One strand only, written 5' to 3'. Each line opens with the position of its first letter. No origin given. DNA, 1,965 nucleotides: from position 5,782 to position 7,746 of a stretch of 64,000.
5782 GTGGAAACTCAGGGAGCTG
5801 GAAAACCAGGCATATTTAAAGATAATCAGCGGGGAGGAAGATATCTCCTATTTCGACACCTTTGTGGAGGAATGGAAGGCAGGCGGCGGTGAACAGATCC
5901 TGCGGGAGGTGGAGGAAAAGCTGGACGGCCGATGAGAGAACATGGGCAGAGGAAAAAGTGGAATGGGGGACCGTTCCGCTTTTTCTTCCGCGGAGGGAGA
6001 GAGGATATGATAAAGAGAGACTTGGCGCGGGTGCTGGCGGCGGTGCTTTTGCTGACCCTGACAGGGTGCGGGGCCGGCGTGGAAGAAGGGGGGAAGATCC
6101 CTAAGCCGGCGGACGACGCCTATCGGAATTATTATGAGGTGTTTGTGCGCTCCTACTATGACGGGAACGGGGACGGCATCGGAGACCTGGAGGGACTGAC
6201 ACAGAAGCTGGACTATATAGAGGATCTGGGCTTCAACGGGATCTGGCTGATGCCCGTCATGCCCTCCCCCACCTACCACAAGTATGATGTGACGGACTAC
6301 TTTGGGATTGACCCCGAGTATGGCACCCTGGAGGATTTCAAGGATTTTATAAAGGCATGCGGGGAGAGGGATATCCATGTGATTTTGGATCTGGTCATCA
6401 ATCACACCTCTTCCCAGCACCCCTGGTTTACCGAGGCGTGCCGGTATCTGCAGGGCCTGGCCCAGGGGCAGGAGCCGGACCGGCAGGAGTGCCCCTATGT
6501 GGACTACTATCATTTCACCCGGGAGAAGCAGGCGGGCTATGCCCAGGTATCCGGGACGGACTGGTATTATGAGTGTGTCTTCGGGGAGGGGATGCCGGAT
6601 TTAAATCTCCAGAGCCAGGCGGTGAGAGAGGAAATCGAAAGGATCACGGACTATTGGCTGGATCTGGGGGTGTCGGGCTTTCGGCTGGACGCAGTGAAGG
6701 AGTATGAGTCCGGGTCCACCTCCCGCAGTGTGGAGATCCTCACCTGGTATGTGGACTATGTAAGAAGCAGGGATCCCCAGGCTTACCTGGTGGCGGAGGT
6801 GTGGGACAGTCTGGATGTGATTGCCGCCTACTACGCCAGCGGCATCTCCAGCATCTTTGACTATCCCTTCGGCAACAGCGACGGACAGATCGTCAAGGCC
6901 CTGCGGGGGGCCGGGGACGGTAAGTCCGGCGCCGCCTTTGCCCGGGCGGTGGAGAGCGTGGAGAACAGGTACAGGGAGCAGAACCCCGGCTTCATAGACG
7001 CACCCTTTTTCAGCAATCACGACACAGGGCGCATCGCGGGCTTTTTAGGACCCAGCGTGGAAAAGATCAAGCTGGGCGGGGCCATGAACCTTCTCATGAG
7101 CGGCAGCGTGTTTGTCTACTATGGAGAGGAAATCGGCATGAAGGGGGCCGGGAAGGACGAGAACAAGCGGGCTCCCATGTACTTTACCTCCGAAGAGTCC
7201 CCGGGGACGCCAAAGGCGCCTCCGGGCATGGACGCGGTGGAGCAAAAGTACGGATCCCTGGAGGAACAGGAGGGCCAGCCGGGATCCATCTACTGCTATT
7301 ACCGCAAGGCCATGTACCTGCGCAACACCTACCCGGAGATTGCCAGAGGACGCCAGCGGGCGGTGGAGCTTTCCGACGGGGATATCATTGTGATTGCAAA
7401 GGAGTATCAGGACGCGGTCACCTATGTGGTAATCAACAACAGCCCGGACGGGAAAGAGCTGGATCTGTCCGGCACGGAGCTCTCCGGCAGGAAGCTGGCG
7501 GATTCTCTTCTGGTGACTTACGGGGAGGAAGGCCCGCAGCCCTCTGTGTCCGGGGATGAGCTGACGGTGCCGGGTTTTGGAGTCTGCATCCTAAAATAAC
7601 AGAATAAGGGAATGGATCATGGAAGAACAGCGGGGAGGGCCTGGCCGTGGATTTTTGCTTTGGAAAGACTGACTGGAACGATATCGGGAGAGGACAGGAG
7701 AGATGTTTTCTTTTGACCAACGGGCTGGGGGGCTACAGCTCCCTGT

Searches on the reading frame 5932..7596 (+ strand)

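Call 14: search_protein_families(library=pfam, proteins=[window:5932-7596:+], max_evalue=0.001)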
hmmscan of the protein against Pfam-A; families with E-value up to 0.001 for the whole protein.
window:5932-7596:+ (555 aa): 1 family
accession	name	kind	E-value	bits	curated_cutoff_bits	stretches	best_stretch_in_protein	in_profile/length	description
PF00128.31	Alpha-amylase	-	8.5e-76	256.4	22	1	70-473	2-446/446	Alpha amylase, catalytic domain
